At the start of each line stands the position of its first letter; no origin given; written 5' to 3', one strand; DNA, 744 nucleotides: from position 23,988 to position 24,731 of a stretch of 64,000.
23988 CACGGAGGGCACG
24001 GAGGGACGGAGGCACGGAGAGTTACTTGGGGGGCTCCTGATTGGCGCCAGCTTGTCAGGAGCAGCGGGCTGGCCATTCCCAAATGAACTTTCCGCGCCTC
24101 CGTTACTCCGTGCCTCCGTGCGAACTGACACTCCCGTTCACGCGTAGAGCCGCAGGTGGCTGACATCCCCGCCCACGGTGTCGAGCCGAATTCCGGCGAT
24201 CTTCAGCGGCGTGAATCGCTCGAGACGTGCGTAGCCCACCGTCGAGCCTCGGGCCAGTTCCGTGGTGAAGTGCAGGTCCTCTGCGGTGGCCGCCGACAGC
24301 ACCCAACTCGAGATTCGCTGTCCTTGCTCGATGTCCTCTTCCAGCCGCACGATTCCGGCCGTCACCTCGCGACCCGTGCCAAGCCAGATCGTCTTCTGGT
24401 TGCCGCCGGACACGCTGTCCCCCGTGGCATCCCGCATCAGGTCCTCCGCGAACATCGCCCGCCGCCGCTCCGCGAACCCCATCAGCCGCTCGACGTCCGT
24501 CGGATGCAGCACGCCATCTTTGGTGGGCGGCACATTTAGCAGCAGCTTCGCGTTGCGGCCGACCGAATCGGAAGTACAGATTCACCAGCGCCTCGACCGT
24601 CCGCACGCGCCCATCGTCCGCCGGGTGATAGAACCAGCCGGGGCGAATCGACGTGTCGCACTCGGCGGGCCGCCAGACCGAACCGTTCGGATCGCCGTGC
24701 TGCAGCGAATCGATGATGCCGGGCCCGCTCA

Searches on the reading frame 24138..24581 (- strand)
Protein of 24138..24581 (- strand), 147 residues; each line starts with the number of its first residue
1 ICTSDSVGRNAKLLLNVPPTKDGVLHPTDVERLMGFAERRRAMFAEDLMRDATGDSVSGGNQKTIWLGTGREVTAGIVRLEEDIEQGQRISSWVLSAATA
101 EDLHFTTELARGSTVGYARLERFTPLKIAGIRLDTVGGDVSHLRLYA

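Call 81: search_protein_families(library=pfam, proteins=[window:24138-24581:-], max_evalue=0.001)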
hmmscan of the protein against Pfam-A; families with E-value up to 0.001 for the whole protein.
window:24138-24581:- (147 aa): 1 family
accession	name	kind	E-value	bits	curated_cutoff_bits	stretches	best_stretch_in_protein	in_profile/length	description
PF01120.23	Alpha_L_fucos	-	0.00049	20.1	25.2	1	5-35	305-335/345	Alpha-L-fucosidase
